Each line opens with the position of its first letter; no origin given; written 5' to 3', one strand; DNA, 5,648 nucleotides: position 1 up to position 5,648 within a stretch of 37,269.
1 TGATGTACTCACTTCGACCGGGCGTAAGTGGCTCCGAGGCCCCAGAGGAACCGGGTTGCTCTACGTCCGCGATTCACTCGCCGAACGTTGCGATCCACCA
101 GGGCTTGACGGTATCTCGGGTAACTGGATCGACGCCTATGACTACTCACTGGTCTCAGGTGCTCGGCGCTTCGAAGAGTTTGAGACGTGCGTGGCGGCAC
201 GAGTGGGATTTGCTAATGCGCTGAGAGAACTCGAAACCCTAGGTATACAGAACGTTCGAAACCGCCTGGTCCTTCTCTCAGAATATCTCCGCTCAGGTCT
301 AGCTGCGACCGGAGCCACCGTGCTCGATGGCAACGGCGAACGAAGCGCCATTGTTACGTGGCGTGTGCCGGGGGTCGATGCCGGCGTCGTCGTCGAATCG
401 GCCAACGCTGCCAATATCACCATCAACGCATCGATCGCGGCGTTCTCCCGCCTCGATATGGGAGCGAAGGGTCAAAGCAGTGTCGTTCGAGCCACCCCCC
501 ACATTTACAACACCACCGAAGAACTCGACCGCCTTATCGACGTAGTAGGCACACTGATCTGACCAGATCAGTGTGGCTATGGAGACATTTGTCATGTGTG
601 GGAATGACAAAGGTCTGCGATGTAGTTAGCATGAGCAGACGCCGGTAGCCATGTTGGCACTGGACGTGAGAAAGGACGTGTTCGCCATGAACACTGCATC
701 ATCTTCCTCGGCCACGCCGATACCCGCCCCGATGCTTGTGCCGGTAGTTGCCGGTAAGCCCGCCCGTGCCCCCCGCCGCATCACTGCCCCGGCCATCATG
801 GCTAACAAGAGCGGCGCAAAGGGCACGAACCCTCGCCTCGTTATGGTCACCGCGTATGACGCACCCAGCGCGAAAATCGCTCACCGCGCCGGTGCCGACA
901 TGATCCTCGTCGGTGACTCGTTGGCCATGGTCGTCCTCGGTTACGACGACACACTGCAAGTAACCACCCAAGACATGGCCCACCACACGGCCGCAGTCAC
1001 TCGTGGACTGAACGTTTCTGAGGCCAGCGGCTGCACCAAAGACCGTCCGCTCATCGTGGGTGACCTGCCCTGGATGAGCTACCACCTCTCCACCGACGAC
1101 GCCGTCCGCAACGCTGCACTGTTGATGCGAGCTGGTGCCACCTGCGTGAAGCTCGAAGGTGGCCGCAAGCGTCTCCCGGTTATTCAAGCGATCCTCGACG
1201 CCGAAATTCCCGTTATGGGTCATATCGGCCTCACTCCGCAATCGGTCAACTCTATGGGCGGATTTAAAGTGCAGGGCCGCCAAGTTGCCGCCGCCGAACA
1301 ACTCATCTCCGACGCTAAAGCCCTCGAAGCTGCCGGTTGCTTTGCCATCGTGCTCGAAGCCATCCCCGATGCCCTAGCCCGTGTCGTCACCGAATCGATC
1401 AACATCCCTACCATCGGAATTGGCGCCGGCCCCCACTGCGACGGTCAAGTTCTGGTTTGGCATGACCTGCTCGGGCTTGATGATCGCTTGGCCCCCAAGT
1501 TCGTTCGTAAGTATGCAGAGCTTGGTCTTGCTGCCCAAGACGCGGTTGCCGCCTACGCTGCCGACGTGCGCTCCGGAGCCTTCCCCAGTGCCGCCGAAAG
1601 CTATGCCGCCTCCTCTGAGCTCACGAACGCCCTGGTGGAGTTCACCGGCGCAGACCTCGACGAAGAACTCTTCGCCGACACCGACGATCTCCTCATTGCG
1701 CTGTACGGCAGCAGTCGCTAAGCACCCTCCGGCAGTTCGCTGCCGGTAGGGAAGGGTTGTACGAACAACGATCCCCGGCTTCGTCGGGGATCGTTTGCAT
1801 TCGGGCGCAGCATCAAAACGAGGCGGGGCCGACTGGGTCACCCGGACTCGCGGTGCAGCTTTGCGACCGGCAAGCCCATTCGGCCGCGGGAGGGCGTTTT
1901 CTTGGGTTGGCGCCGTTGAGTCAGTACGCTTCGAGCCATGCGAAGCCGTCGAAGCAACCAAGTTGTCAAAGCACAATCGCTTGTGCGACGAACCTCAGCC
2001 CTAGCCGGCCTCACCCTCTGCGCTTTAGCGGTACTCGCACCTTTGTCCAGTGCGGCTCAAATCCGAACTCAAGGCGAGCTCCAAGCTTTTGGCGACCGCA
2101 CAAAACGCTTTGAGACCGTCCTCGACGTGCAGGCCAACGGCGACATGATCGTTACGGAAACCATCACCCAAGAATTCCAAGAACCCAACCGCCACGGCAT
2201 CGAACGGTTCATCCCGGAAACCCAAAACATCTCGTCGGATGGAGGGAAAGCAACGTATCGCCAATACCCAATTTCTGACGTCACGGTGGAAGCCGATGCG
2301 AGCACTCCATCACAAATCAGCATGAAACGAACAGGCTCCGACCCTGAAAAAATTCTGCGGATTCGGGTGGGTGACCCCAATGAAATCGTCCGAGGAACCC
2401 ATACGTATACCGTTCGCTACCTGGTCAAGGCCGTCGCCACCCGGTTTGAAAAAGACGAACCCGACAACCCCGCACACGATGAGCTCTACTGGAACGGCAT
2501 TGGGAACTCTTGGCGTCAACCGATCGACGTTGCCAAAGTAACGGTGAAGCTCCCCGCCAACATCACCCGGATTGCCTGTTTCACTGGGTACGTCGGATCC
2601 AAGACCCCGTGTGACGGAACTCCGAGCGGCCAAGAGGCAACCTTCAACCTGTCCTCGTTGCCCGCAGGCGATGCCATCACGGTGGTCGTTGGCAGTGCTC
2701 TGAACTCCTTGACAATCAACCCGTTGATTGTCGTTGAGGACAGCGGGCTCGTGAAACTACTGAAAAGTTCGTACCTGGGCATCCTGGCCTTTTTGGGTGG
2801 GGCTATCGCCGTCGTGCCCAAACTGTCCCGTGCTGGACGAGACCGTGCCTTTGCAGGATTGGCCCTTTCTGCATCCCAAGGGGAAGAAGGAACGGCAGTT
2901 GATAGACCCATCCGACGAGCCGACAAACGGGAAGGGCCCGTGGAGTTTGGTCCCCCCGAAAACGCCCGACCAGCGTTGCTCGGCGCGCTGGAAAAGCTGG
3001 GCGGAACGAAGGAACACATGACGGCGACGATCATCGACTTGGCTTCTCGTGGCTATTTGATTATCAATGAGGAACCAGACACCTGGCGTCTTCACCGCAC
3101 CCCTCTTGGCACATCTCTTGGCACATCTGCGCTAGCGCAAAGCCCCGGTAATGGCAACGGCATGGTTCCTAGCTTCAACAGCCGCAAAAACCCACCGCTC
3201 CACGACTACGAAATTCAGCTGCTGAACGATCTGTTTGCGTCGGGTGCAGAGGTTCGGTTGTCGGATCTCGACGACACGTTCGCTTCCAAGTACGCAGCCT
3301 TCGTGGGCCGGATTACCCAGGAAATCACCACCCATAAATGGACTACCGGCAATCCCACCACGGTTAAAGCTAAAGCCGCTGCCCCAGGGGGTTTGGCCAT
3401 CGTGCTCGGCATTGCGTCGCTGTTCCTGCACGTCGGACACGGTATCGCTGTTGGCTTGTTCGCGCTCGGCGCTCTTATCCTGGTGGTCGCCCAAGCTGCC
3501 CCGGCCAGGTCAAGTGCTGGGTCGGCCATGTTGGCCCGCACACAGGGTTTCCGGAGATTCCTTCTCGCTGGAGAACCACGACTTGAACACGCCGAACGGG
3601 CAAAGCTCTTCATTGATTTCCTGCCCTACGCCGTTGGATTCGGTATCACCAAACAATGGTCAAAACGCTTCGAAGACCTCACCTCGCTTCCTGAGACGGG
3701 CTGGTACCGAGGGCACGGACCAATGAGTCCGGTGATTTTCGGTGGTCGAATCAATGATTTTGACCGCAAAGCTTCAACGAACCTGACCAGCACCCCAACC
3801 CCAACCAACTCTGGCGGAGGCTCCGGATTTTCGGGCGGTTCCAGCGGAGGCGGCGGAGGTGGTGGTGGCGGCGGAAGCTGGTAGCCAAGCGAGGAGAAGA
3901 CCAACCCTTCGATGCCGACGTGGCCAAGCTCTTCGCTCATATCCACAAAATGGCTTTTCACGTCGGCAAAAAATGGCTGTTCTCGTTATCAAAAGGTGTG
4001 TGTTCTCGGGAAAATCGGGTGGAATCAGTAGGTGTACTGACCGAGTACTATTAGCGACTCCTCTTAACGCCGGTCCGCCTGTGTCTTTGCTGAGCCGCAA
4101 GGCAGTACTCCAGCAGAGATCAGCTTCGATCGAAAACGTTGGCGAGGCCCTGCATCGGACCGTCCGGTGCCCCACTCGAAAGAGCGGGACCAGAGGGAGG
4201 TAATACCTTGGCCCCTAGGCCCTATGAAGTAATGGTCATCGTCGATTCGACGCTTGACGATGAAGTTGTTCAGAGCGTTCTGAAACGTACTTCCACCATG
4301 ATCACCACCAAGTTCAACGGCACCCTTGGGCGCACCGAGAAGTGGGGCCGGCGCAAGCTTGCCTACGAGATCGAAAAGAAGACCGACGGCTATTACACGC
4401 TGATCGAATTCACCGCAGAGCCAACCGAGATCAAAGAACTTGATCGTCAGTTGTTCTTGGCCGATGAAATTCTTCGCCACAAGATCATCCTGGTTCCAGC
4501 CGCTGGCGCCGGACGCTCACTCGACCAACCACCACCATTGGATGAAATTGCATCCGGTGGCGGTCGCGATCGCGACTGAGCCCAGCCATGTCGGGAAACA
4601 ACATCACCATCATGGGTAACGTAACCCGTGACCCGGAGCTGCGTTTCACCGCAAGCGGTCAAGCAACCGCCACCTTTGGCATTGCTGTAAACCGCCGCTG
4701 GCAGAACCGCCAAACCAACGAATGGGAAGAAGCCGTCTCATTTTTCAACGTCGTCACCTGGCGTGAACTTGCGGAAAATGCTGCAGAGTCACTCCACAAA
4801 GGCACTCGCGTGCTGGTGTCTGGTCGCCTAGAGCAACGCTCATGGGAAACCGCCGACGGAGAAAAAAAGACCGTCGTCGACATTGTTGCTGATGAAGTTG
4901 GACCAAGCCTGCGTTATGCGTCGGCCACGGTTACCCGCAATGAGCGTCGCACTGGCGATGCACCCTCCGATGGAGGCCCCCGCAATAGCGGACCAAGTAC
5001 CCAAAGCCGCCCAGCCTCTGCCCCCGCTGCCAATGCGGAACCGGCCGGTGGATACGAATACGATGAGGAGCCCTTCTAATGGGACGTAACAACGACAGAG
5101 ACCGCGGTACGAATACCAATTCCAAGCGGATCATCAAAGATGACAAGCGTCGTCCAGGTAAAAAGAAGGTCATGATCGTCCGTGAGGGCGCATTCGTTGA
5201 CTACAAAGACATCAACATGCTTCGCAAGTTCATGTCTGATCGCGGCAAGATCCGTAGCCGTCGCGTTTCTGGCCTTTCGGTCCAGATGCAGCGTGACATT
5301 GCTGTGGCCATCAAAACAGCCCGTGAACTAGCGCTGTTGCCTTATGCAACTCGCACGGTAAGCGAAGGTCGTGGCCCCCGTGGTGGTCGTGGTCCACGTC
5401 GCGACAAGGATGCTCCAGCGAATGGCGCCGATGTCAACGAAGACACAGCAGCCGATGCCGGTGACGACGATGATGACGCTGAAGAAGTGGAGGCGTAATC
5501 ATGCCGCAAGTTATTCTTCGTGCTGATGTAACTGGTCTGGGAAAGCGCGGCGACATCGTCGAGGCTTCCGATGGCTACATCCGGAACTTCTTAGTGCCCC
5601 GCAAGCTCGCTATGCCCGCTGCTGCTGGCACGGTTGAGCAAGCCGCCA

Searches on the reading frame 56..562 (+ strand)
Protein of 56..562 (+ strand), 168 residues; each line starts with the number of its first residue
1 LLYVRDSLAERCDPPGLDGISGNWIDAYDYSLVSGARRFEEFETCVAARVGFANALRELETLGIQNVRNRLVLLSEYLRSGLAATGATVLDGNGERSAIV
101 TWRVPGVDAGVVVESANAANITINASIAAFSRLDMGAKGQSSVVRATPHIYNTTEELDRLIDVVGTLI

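Call 44: search_protein_families(library=pfam, proteins=[window:56-562:+], max_evalue=0.00001)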
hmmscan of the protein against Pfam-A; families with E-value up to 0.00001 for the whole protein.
window:56-562:+ (168 aa): 1 family
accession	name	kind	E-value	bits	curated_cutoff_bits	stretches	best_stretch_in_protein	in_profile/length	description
PF00266.25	Aminotran_5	-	2.4e-10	40.4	21.5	1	2-160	211-371/371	Aminotransferase class-V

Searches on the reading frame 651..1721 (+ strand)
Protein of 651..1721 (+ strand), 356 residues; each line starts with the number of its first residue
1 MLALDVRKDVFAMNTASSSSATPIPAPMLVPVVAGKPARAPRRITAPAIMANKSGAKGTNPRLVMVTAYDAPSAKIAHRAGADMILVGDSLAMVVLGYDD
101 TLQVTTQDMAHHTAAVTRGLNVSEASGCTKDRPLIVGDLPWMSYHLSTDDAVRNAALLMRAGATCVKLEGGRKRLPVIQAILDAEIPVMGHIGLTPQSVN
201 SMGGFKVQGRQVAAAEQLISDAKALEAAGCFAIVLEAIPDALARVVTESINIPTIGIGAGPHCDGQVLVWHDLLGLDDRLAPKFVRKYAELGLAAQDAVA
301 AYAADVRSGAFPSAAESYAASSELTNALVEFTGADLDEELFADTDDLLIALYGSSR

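Call 44: search_protein_families(library=pfam, proteins=[window:651-1721:+], max_evalue=0.00001)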
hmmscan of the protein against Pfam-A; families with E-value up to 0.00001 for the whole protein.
window:651-1721:+ (356 aa): 2 families
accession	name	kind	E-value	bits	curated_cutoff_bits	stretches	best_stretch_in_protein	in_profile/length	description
PF02548.21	Pantoate_transf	-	1.8e-105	352.5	28.7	1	57-313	11-258/259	Ketopantoate hydroxymethyltransferase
PF13714.12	PEP_mutase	-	5.7e-07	29.8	31.5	0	62-169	10-105/240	Phosphoenolpyruvate phosphomutase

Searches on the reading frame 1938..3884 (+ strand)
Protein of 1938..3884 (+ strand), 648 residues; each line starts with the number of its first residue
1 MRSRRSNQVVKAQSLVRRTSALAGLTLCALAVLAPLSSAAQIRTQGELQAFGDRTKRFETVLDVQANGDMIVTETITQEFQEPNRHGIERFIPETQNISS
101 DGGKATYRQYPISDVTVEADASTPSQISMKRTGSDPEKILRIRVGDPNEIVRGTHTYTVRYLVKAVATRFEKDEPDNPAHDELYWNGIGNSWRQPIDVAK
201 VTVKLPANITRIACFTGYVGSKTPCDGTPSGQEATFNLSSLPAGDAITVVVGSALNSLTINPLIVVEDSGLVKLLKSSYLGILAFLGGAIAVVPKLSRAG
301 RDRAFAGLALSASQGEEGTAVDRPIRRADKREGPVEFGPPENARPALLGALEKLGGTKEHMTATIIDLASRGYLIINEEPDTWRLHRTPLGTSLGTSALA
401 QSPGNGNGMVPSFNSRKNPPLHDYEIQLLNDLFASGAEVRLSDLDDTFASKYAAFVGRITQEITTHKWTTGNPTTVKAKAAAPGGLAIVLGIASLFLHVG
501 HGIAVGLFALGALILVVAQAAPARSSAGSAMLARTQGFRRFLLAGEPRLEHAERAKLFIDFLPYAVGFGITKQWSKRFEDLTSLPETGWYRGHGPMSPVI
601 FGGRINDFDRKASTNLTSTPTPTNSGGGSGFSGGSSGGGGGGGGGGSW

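Call 44: search_protein_families(library=pfam, proteins=[window:1938-3884:+], max_evalue=0.00001)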
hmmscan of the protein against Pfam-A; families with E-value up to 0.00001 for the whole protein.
window:1938-3884:+ (648 aa): 2 families
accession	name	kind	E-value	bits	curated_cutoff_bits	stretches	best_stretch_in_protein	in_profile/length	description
PF20990.2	DUF2207_C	-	8.5e-29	101.4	33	1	337-578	6-247/247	Predicted membrane protein (DUF2207) C-terminal domain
PF09972.14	DUF2207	-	4.4e-22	79.5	24.4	1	56-251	3-170/172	Predicted membrane protein (DUF2207) N-terminal domain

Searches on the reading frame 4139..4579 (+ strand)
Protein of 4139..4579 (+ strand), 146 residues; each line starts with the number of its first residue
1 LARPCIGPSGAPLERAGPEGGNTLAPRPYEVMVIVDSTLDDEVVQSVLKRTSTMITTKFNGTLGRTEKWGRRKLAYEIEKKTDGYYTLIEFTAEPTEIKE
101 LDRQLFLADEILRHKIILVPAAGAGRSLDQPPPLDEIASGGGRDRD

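Call 70: search_protein_families(library=pfam, proteins=[window:4139-4579:+], max_evalue=0.01)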
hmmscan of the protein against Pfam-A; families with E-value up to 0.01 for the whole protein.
window:4139-4579:+ (146 aa): 1 family
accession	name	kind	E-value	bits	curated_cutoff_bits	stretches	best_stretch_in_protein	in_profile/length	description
PF01250.22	Ribosomal_S6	-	3.6e-27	94.8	27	1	29-117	2-89/90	Ribosomal protein S6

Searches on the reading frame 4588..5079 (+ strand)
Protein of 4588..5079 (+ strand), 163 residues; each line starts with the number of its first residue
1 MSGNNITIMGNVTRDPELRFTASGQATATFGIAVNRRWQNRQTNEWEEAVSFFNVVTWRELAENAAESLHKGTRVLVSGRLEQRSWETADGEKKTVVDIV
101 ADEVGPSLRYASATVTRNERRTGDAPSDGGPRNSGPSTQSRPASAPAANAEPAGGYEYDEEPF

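Call 44: search_protein_families(library=pfam, proteins=[window:4588-5079:+], max_evalue=0.00001)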
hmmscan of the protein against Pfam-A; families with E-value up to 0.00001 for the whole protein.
window:4588-5079:+ (163 aa): 1 family
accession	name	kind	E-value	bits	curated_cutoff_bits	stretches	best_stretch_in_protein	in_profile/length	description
PF00436.31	SSB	-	3.4e-35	120.7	26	1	4-105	2-102/104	Single-strand binding protein family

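Call 52: find_encoding_contigs(protein=window:4588-5079:+, flank=10000, max_places=10)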
Protein window:4588-5079:+ (163 aa): 23 contigs read that carry it; 10 places shown.
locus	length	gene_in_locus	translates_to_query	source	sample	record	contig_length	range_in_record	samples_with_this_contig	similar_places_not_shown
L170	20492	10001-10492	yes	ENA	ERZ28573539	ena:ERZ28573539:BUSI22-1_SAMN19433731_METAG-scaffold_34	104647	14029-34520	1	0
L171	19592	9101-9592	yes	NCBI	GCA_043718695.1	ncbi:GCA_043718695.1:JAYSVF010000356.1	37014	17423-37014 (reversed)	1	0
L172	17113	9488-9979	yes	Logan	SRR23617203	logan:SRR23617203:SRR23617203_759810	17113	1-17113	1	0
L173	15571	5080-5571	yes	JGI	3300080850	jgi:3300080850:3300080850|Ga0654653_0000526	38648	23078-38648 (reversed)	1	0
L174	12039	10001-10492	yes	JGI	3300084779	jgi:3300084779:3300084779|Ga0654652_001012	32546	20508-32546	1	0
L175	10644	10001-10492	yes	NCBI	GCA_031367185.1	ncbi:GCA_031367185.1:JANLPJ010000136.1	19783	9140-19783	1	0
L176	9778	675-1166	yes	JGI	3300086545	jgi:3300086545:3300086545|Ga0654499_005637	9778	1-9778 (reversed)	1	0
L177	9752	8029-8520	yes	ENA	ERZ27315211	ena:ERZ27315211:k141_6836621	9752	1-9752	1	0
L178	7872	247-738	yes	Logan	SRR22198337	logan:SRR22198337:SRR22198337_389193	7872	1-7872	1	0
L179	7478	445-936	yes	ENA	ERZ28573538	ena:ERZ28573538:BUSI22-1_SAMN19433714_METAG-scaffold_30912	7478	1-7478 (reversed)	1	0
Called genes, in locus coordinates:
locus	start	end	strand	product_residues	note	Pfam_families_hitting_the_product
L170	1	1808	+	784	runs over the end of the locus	PF00912:Transgly, PF00905:Transpeptidase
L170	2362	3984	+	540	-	PF02805:Ada_Zn_binding, PF12833:HTH_18, PF06029:AlkA_N, PF00730:HhH-GPD (weak)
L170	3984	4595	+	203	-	PF02870:Methyltransf_1N, PF01035:DNA_binding_1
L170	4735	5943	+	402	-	PF00266:Aminotran_5, PF01053:Cys_Met_Meta_PP (weak)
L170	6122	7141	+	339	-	PF02548:Pantoate_transf, PF13714:PEP_mutase (weak)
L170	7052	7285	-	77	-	-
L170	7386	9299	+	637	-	PF09972:DUF2207, PF20990:DUF2207_C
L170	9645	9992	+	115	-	PF01250:Ribosomal_S6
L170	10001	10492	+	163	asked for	PF00436:SSB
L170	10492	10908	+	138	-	PF01084:Ribosomal_S18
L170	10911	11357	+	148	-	PF01281:Ribosomal_L9_N, PF03948:Ribosomal_L9_C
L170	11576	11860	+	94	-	PF03819:MazG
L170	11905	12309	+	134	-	PF03819:MazG (weak), PF12643:MazG-like (weak)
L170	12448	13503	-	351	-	PF01118:Semialdhyde_dh, PF02774:Semialdhyde_dhC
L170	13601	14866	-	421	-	PF00696:AA_kinase, PF22468:ACT_9, PF01842:ACT, PF13840:ACT_7, PF22468:ACT_9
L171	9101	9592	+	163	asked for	PF00436:SSB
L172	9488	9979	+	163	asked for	PF00436:SSB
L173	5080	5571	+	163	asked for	PF00436:SSB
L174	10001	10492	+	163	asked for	PF00436:SSB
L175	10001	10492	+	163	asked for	PF00436:SSB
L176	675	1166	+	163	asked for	PF00436:SSB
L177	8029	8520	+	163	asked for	PF00436:SSB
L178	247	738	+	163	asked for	PF00436:SSB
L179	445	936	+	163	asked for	PF00436:SSB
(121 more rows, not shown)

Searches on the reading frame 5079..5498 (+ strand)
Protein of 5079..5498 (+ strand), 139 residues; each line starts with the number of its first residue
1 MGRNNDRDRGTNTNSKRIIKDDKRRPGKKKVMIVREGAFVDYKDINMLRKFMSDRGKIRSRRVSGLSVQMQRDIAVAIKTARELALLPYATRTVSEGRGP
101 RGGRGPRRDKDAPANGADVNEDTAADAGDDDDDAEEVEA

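Call 44: search_protein_families(library=pfam, proteins=[window:5079-5498:+], max_evalue=0.00001)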
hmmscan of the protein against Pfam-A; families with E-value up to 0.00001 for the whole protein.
window:5079-5498:+ (139 aa): 1 family
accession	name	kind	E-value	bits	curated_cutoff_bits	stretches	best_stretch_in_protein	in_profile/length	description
PF01084.26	Ribosomal_S18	-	2.5e-21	76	21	1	38-87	3-52/52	Ribosomal protein S18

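Call 49: list_cluster_members(proteins=[P0001, window:5079-5498:+, window:5501-5947:+, window:4588-5079:+, window:7844-9109:-, window:6433-7557:-, window:651-1721:+, window:14782-16755:+, window:24288-25289:-, window:28569-29159:-])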
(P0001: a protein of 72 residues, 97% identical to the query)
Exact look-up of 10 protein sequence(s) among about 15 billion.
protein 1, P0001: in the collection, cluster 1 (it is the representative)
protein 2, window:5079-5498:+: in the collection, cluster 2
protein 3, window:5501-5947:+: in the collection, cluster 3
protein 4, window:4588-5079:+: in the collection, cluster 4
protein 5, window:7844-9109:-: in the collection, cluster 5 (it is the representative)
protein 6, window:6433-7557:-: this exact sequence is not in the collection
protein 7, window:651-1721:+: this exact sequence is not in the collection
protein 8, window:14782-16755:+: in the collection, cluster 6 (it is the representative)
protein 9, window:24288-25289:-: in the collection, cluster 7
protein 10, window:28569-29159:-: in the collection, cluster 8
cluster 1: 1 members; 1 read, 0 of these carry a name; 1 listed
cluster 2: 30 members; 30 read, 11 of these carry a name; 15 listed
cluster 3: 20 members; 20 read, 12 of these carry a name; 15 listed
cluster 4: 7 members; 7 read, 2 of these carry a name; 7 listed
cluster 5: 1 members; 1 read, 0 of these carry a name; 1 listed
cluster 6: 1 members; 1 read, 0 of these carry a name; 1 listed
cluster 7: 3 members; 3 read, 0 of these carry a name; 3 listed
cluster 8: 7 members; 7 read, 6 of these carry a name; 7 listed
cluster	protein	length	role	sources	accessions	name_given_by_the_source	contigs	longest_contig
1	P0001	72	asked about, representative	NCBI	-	-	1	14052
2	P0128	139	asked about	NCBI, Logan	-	-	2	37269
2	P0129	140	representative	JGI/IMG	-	small subunit ribosomal protein S18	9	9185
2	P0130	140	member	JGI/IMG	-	small subunit ribosomal protein S18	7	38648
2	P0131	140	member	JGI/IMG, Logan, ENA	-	small subunit ribosomal protein S18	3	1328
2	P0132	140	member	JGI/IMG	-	small subunit ribosomal protein S18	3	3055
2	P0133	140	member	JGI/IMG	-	small subunit ribosomal protein S18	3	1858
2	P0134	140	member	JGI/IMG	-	small subunit ribosomal protein S18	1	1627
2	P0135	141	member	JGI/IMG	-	small subunit ribosomal protein S18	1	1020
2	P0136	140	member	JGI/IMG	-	small subunit ribosomal protein S18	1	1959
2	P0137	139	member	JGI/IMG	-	small subunit ribosomal protein S18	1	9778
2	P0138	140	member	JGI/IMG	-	small subunit ribosomal protein S18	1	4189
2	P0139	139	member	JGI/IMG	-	small subunit ribosomal protein S18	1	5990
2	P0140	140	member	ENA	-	-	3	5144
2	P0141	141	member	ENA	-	-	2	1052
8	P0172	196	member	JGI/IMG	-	thioredoxin reductase (NADPH)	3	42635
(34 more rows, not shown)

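Call 53: find_encoding_contigs(protein=P0172, flank=10000, max_places=10)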
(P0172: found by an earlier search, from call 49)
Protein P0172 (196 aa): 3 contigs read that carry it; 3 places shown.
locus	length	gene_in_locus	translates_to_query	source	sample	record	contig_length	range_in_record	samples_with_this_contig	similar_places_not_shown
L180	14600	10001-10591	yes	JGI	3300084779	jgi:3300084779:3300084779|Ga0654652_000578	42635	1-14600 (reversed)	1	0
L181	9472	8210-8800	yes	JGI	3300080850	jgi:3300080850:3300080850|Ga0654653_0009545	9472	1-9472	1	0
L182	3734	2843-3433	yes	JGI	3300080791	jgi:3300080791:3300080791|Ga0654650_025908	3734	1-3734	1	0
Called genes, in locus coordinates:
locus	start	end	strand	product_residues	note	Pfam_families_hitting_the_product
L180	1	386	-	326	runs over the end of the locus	PF03781:FGE-sulfatase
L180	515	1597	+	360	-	-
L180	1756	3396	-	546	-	PF00501:AMP-binding, PF13193:AMP-binding_C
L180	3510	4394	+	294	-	PF00144:Beta-lactamase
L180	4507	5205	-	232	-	PF00072:Response_reg, PF00486:Trans_reg_C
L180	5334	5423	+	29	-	-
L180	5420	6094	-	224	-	PF00072:Response_reg, PF00196:GerE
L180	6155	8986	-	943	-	PF07494:Reg_prop (faint), PF07495:Y_Y_Y (weak), PF07730:HisKA_3, PF13581:HATPase_c_2 (weak), PF02518:HATPase_c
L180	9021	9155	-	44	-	-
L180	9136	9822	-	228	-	PF00925:GTP_cyclohydro2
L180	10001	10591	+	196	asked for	PF00890:FAD_binding_2 (faint), PF01266:DAO (weak), PF01494:FAD_binding_3 (weak), PF03486:HI0933_like (faint), PF05834:Lycopene_cycl (faint), PF07992:Pyr_redox_2, PF13738:Pyr_redox_3 (faint), PF13450:NAD_binding_8, +1 more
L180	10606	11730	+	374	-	PF00535:Glycos_transf_2, PF13641:Glyco_tranf_2_3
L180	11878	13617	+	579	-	PF23414:Beta-prop_EML_2, PF24817:WD40_WDHD1_1st, PF25172:Beta-prop_WDR3_2nd, PF23381:Beta-prop_IFT122_1st, PF24814:WD40_Prp19, PF25175:Beta-prop_WDR5, PF25173:Beta-prop_WDR3_1st, PF25391:WD40_Gbeta, +56 more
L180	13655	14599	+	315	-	?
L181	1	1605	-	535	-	?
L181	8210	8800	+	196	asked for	PF00890:FAD_binding_2 (faint), PF01266:DAO (weak), PF01494:FAD_binding_3 (weak), PF03486:HI0933_like (faint), PF05834:Lycopene_cycl (faint), PF07992:Pyr_redox_2, PF13738:Pyr_redox_3 (faint), PF13450:NAD_binding_8, +1 more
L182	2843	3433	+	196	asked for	PF00890:FAD_binding_2 (faint), PF01266:DAO (weak), PF01494:FAD_binding_3 (weak), PF03486:HI0933_like (faint), PF05834:Lycopene_cycl (faint), PF07992:Pyr_redox_2, PF13738:Pyr_redox_3 (faint), PF13450:NAD_binding_8, +1 more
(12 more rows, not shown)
